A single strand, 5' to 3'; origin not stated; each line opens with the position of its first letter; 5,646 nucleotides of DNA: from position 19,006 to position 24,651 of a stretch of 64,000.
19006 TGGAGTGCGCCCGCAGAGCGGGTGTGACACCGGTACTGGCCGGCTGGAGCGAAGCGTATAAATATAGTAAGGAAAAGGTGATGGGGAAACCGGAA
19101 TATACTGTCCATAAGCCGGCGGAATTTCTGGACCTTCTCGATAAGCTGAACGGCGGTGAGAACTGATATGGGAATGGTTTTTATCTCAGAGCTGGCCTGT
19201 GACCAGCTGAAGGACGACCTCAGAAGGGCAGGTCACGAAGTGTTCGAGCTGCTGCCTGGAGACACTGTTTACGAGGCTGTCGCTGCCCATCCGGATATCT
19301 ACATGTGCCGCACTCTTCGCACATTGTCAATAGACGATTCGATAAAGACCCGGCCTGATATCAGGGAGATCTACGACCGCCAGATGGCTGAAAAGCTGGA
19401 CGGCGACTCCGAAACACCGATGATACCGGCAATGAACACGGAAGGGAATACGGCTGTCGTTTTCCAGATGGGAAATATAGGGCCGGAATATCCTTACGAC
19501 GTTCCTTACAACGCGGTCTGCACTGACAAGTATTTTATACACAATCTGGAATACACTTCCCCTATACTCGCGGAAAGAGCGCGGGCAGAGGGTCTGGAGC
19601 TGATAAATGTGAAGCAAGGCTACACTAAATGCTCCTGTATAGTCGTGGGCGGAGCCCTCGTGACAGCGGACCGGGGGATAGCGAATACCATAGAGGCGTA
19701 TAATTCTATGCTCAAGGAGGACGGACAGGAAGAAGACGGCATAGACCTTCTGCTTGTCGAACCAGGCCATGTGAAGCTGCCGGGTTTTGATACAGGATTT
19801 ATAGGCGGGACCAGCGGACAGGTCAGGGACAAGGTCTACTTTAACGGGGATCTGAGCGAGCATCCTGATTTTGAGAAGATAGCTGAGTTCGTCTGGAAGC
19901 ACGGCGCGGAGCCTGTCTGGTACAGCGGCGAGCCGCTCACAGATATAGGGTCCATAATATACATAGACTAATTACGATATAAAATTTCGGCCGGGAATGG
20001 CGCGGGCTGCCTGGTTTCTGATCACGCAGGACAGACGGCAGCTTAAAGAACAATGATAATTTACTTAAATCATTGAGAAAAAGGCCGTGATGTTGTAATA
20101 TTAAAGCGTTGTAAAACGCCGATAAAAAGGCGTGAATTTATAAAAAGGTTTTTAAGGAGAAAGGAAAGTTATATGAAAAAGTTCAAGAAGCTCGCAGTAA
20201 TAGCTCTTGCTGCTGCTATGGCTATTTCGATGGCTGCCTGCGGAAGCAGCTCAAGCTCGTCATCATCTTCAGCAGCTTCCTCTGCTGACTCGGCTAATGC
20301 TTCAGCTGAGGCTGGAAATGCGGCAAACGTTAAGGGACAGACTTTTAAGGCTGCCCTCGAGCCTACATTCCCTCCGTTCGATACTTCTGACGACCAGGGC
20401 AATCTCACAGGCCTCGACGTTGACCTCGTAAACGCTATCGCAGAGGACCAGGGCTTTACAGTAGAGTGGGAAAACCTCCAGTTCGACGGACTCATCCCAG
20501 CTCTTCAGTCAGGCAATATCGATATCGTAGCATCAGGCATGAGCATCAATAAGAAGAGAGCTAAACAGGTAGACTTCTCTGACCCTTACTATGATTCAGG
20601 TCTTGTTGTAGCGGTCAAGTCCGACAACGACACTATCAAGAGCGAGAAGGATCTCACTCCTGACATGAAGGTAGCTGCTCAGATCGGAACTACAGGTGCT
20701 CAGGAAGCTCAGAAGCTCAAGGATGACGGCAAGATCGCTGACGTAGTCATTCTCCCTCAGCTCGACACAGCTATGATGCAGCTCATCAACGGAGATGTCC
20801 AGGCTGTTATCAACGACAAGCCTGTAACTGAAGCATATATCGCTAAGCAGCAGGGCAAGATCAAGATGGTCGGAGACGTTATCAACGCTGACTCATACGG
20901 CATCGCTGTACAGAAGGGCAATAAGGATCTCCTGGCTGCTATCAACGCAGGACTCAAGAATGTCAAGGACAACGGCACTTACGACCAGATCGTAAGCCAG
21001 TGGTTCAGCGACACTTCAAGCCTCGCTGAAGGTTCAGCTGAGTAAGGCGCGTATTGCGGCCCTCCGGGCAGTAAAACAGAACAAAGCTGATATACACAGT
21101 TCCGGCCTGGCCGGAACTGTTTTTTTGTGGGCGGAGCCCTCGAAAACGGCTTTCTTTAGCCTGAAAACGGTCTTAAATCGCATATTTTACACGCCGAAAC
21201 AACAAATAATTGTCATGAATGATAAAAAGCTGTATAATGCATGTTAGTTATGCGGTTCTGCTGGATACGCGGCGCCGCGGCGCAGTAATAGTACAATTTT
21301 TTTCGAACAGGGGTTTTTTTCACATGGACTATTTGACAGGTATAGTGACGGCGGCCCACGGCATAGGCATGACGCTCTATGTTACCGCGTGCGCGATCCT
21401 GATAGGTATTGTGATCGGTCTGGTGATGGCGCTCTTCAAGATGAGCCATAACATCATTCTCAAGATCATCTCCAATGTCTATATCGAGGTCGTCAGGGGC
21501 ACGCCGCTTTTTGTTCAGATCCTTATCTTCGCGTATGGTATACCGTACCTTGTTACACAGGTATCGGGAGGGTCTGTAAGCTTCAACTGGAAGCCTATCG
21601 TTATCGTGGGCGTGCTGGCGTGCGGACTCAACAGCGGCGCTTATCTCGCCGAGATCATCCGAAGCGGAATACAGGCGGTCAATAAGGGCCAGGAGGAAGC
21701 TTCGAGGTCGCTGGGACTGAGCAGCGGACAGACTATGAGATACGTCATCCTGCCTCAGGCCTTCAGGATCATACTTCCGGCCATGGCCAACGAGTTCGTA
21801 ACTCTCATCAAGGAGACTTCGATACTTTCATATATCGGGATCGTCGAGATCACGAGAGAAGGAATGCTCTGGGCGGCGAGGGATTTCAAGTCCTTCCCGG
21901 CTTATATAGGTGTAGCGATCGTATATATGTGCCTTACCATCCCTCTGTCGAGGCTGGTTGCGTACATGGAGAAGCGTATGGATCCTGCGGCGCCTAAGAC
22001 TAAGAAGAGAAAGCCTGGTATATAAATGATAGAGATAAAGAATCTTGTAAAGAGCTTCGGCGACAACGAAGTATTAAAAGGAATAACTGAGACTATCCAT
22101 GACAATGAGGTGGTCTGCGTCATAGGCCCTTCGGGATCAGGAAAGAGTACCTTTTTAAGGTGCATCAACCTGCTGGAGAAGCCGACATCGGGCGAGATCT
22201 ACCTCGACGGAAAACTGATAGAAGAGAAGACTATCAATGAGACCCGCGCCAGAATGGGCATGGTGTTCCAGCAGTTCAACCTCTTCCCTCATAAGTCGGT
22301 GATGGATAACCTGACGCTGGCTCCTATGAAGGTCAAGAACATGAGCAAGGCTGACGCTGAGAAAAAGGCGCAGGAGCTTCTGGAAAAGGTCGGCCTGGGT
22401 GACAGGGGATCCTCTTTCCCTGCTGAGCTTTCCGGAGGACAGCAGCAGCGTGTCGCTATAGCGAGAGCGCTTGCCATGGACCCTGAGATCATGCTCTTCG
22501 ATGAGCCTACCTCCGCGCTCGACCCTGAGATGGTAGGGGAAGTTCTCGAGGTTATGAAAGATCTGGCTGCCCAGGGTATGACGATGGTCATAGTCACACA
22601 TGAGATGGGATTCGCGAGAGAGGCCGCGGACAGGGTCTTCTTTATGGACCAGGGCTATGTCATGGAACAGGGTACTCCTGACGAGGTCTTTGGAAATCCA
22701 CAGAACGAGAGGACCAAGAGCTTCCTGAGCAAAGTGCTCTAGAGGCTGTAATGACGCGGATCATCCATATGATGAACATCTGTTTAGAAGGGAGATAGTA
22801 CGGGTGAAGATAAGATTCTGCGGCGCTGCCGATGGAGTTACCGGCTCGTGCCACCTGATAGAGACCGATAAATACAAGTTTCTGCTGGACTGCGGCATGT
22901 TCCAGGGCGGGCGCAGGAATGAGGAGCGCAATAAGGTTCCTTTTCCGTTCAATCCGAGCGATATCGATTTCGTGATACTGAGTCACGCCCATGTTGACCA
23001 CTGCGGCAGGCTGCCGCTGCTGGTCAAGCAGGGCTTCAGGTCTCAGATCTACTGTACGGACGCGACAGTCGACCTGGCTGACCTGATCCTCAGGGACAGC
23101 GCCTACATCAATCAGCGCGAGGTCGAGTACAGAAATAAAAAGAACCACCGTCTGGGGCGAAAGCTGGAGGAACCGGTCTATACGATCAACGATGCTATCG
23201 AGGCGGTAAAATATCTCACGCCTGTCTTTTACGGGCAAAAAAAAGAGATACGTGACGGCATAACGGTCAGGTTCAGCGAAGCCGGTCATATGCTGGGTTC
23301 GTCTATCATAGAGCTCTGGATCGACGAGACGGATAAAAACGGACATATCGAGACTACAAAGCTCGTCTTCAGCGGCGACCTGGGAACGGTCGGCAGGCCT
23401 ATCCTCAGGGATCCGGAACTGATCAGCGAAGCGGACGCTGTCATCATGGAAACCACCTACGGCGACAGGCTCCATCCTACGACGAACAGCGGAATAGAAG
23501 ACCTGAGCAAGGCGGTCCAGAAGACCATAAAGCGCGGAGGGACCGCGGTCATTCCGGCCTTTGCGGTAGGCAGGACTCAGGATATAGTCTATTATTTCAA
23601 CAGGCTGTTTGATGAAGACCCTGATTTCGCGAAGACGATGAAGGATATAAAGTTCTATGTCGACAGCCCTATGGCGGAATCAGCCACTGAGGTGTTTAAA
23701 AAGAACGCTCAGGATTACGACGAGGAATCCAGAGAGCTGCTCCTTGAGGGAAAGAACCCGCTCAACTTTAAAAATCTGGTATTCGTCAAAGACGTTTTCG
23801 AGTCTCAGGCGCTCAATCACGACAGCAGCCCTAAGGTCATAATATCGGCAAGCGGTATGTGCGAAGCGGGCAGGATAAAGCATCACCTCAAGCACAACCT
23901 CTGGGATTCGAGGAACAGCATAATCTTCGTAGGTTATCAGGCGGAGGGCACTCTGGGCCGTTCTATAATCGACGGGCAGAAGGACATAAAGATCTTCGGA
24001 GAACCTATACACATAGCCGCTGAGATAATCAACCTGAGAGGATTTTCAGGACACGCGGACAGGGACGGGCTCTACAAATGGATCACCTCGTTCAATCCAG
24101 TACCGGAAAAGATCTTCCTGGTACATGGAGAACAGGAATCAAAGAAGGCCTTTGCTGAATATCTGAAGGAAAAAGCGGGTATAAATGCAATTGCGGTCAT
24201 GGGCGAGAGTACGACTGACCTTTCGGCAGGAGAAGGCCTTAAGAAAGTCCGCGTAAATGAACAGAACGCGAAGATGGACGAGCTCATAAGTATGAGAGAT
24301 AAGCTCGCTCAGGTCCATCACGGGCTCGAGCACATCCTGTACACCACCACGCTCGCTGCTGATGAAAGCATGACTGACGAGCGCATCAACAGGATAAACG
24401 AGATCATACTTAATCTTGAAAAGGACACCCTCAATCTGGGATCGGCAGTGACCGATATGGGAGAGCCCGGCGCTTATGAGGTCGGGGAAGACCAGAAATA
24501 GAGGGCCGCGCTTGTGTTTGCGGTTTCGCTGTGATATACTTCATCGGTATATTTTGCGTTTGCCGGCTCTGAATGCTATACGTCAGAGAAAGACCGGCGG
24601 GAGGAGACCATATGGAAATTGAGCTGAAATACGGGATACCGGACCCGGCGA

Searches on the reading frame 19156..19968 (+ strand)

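Call 54: search_protein_families(library=pfam, proteins=[window:19156-19968:+], max_evalue=0.001)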
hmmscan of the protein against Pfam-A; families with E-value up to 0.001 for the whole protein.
window:19156-19968:+ (271 aa): 1 family
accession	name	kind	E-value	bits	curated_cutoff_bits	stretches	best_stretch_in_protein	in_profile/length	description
PF21778.2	DUF6873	-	4.4e-57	193.5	27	1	10-268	2-228/228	Family of unknown function (DUF6873)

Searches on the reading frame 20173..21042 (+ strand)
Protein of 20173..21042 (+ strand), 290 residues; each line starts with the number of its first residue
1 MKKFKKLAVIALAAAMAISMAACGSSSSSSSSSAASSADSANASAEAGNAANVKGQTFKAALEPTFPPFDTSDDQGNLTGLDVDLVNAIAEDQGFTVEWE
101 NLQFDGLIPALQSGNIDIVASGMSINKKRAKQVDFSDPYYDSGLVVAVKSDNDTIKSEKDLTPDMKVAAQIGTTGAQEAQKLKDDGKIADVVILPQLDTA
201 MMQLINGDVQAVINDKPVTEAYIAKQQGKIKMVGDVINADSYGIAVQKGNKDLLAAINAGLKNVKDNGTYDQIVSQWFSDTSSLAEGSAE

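Call 54: search_protein_families(library=pfam, proteins=[window:20173-21042:+], max_evalue=0.001)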
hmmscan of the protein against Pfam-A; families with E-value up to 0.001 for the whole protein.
window:20173-21042:+ (290 aa): 2 families
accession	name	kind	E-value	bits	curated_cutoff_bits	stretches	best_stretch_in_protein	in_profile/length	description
PF00497.25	SBP_bac_3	-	2.7e-43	147.3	26.4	1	60-279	3-131/132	Bacterial extracellular solute-binding proteins, family 3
PF10613.14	Lig_chan-Glu_bd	-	1.6e-09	38.3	30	1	91-150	53-113/115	Ligated ion channel L-glutamate- and glycine-binding site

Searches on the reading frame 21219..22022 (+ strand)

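Call 54: search_protein_families(library=pfam, proteins=[window:21219-22022:+], max_evalue=0.001)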
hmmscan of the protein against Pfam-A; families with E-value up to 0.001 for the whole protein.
window:21219-22022:+ (268 aa): 1 family
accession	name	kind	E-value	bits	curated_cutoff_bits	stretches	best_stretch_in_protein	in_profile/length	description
PF00528.27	BPD_transp_1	-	3.3e-28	99.1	26.4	1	63-255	1-183/184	Binding-protein-dependent transport system inner membrane component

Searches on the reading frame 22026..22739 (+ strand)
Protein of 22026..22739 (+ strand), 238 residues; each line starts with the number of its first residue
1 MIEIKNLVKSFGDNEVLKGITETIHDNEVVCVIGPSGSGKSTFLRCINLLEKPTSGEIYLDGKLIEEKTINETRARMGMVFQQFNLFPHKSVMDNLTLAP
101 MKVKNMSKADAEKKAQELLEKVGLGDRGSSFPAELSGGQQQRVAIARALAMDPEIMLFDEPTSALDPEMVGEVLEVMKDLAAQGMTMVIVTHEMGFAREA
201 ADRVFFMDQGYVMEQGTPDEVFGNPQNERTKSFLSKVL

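Call 55: search_protein_families(library=pfam, proteins=[window:22026-22739:+], max_evalue=0.001)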
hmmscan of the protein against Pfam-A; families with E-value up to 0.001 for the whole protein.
window:22026-22739:+ (238 aa): 7 families
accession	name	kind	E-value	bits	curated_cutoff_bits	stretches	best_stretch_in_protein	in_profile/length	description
PF00005.33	ABC_tran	-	4.1e-38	131.5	25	1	17-163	1-137/137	ABC transporter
PF13304.12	AAA_21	-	5.2e-13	50.2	27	2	132-194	235-300/304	AAA domain, putative AbiEii toxin, Type IV TA system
PF02463.25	SMC_N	-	5.4e-10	39.5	40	1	9-204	11-208/220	RecF/RecN/SMC N terminal domain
PF13175.12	AAA_15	-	5.2e-05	23.5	32.1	0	23-81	18-83/374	AAA ATPase domain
PF20703.3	nSTAND1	-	0.00017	21.8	27.1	1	11-46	17-52/379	Novel STAND NTPase 1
PF09818.15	ABC_ATPase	-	0.00022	20.8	23.2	0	125-209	147-248/283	P-loop domain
PF13555.12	AAA_29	-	0.00073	19.7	27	0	23-47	18-42/61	P-loop containing region of AAA domain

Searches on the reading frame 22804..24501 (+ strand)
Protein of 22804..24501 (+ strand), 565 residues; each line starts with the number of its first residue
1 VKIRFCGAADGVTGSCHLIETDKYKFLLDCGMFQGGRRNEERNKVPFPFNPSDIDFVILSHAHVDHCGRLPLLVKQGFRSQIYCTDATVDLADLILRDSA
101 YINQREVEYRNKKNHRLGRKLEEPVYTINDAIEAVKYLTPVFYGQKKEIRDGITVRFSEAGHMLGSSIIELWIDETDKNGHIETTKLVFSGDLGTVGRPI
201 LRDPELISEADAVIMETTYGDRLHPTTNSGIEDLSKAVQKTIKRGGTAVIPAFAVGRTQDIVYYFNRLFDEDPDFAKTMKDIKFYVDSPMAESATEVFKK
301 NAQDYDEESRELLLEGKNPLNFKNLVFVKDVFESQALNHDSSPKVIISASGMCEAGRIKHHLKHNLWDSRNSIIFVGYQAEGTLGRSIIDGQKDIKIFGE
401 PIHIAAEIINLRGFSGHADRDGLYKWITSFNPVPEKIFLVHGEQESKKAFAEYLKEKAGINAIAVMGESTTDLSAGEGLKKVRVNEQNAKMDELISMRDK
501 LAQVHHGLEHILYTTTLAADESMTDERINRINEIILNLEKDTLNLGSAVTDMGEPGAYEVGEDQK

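Call 36: find_encoding_contigs(protein=window:22804-24501:+, flank=10000, max_places=1)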
Protein window:22804-24501:+ (565 aa): no gene with exactly this product is on record in the collection.

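Call 55: search_protein_families(library=pfam, proteins=[window:22804-24498:+], max_evalue=0.001)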
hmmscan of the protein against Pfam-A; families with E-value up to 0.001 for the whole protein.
window:22804-24498:+ (565 aa): 5 families
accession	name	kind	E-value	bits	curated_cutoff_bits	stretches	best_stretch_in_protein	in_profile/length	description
PF10996.14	Beta-Casp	-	1.6e-41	142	27.7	1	258-388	1-120/120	Beta-Casp domain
PF07521.17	RMMBL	-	8.2e-21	74.2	21.6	1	402-464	2-62/63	Zn-dependent metallo-hydrolase RNA specificity domain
PF00753.33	Lactamase_B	-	4.2e-14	53.4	22.7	1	11-94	3-84/196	Metallo-beta-lactamase superfamily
PF16661.11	Lactamase_B_6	-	4e-12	46.3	27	1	18-170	1-148/193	Metallo-beta-lactamase superfamily domain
PF12706.13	Lactamase_B_2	-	1.8e-09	37.9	27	1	26-221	3-169/200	Beta-lactamase superfamily domain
